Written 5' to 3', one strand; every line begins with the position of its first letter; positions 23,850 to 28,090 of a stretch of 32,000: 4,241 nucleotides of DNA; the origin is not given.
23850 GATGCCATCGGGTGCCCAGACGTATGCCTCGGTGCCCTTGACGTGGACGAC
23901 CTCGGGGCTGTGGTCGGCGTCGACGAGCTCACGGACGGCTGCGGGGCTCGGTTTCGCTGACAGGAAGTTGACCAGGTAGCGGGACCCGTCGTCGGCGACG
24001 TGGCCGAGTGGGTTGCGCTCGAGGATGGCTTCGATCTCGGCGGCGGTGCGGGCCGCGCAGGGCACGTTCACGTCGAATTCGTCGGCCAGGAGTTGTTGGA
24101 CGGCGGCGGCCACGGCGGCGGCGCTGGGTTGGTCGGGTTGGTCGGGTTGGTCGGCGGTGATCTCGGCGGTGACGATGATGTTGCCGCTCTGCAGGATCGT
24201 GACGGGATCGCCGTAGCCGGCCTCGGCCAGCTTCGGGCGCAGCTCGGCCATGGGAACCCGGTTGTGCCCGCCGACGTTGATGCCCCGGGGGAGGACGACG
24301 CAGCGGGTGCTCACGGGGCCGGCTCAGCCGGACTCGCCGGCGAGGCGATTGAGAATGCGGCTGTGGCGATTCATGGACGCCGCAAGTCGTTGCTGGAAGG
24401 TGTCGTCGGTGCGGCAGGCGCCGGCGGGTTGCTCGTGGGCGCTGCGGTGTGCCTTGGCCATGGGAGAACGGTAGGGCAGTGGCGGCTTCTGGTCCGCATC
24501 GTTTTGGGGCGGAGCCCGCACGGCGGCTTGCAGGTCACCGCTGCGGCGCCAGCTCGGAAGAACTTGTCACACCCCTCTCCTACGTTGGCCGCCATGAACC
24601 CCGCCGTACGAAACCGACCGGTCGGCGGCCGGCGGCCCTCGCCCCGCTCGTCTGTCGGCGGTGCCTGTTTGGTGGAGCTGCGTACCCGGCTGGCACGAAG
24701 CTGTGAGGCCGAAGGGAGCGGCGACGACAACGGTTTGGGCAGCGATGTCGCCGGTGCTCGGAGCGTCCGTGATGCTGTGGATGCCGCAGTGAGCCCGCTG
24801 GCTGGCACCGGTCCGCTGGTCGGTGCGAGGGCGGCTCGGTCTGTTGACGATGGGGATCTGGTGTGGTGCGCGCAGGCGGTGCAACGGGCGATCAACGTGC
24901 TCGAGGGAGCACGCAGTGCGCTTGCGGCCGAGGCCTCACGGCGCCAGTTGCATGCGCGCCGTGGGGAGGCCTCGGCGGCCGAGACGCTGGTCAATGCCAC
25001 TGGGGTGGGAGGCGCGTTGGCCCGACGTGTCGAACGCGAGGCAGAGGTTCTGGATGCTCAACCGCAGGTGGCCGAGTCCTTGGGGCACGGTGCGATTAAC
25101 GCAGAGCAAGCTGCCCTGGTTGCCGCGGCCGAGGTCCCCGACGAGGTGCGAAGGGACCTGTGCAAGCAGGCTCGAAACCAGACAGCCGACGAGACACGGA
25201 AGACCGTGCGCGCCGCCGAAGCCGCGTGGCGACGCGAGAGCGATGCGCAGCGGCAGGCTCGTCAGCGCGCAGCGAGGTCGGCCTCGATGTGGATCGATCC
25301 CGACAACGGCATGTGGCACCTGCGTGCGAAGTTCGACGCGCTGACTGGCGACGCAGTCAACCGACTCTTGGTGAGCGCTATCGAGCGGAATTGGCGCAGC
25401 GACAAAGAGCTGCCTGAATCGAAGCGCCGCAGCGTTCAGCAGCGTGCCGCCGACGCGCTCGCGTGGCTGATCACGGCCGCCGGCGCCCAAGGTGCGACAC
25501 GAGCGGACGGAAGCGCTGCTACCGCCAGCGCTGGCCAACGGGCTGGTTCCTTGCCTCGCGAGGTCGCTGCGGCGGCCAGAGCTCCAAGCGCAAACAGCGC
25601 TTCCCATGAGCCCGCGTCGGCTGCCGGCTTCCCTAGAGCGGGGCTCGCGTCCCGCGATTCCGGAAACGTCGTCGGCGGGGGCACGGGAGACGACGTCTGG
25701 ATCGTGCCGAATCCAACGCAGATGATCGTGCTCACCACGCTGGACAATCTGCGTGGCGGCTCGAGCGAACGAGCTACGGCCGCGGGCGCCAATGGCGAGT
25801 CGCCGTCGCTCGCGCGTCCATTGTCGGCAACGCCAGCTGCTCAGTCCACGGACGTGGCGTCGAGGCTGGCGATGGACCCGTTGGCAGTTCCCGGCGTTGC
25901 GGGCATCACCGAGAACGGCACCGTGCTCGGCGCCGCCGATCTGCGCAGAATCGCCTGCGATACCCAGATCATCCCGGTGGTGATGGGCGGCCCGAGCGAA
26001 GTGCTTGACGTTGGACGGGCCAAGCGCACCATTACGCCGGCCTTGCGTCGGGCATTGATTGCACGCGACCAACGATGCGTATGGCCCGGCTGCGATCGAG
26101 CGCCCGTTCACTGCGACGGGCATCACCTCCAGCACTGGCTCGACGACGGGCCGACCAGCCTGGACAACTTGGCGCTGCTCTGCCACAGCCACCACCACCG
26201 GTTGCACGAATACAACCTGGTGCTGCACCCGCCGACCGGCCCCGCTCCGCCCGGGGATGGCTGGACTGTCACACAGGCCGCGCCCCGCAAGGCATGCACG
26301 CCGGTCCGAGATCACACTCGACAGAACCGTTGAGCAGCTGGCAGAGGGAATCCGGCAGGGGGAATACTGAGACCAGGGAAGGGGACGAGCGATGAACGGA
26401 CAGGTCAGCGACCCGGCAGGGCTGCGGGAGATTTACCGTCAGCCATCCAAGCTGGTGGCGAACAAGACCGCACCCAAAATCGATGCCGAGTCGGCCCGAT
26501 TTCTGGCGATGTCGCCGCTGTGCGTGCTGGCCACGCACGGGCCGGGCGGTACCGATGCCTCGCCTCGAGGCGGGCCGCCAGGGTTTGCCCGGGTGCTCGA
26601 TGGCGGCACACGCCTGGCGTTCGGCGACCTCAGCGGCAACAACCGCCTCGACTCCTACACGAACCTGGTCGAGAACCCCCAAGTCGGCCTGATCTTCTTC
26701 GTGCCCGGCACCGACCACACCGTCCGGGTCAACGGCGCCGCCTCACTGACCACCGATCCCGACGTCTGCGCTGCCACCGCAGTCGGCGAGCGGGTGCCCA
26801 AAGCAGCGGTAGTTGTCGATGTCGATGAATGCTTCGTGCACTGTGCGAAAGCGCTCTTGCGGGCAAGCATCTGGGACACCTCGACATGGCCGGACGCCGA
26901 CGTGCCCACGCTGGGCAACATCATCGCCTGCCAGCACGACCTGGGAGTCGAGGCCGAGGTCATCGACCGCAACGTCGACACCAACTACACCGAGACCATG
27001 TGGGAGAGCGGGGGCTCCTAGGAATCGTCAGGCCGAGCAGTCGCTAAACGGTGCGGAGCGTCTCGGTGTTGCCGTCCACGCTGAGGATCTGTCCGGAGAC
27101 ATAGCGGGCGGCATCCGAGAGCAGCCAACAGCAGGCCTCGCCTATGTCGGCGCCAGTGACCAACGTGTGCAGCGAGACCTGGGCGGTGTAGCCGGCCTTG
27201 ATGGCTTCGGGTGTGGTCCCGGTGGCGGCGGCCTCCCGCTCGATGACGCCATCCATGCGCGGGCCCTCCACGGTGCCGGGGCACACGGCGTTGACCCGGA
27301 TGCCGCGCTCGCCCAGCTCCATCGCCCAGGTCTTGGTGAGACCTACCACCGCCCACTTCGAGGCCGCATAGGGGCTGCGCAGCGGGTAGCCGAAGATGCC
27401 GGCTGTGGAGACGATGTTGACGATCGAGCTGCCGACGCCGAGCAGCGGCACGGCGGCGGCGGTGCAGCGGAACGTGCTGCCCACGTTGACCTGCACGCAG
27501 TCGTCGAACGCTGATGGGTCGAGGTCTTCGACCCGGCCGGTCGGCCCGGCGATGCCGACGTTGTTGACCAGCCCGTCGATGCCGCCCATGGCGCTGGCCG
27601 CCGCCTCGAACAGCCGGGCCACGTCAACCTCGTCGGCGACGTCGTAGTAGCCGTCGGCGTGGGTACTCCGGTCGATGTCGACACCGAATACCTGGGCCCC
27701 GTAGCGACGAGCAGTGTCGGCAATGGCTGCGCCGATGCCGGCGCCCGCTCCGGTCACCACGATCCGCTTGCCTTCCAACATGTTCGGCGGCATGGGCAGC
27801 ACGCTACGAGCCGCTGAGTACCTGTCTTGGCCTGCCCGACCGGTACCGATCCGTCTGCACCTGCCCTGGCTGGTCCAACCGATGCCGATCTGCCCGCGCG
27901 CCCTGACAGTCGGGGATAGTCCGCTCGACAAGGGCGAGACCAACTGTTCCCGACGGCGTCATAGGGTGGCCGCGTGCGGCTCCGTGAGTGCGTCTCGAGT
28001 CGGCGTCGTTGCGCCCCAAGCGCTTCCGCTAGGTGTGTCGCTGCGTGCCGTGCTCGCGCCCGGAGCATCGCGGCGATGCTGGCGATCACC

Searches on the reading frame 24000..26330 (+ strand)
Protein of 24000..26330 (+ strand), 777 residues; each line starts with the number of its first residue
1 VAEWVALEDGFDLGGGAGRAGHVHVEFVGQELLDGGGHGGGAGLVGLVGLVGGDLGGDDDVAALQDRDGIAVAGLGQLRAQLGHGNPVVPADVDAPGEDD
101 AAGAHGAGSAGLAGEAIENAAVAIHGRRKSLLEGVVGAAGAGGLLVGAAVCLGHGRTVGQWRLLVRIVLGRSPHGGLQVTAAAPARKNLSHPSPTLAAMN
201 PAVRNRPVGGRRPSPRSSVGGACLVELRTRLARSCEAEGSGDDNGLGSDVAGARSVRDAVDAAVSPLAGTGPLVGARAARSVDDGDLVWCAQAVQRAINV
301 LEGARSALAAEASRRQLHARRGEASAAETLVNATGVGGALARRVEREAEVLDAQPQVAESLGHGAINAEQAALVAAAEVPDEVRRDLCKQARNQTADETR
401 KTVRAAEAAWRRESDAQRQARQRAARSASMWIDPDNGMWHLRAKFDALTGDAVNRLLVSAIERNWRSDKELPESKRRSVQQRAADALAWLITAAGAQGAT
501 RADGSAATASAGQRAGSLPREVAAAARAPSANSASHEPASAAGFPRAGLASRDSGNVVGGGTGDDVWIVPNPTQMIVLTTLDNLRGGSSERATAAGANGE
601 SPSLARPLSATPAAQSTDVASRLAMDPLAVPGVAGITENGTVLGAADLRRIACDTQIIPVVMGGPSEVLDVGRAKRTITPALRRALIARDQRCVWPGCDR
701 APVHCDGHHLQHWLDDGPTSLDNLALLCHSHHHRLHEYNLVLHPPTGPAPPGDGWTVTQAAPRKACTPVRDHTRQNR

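Call 39: search_protein_families(library=pfam, proteins=[window:24000-26330:+], max_evalue=0.001)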
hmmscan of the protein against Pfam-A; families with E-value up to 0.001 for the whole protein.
window:24000-26330:+ (777 aa): 1 family
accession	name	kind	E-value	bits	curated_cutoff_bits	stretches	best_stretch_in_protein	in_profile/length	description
PF02720.22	DUF222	-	1.6e-12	47.8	24.4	2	296-501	9-226/306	Domain of unknown function (DUF222)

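Call 55: search_protein_families(library=ncbifam, proteins=[window:24000-26330:+], max_evalue=0.001)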
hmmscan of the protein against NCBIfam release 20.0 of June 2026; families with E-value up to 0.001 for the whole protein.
window:24000-26330:+ (777 aa): 0 families

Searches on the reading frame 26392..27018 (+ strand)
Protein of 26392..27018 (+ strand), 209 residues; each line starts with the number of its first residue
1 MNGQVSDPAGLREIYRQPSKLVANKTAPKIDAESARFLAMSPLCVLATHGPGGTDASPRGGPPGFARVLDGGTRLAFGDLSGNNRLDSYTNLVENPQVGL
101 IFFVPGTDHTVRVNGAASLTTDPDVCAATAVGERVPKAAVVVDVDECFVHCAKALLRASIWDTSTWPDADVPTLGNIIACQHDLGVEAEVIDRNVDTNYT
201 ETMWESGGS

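Call 39: search_protein_families(library=pfam, proteins=[window:26392-27018:+], max_evalue=0.001)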
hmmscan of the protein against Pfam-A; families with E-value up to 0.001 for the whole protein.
window:26392-27018:+ (209 aa): 1 family
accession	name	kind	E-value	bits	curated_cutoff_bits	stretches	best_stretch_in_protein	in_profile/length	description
PF01243.27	PNPOx_N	-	2.6e-13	50.8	28.1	1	31-129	2-85/120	Pyridoxamine 5'-phosphate oxidase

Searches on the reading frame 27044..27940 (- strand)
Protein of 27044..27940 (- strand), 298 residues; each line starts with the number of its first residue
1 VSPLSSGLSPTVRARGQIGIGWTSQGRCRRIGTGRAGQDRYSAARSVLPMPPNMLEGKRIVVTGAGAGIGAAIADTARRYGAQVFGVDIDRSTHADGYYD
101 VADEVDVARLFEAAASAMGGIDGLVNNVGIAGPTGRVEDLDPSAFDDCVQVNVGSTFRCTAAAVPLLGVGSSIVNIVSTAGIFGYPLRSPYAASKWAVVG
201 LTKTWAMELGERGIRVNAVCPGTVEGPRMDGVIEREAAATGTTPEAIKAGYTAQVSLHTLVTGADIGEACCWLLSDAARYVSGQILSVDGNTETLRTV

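Call 39: search_protein_families(library=pfam, proteins=[window:27044-27940:-], max_evalue=0.001)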
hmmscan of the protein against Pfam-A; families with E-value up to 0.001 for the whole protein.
window:27044-27940:- (298 aa): 4 families
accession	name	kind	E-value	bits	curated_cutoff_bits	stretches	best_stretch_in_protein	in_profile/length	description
PF13561.12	adh_short_C2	-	6.4e-51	173.6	27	1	64-290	1-233/236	Enoyl-(Acyl carrier protein) reductase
PF00106.31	adh_short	-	1.5e-43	149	26.6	1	58-229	1-186/195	short chain dehydrogenase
PF01370.27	Epimerase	-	6.3e-05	22.9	20.9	1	60-234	1-177/240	NAD dependent epimerase/dehydratase family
PF02826.25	2-Hacid_dh_C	-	0.00069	19.5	25.1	0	48-112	27-90/178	D-isomer specific 2-hydroxyacid dehydrogenase, NAD binding domain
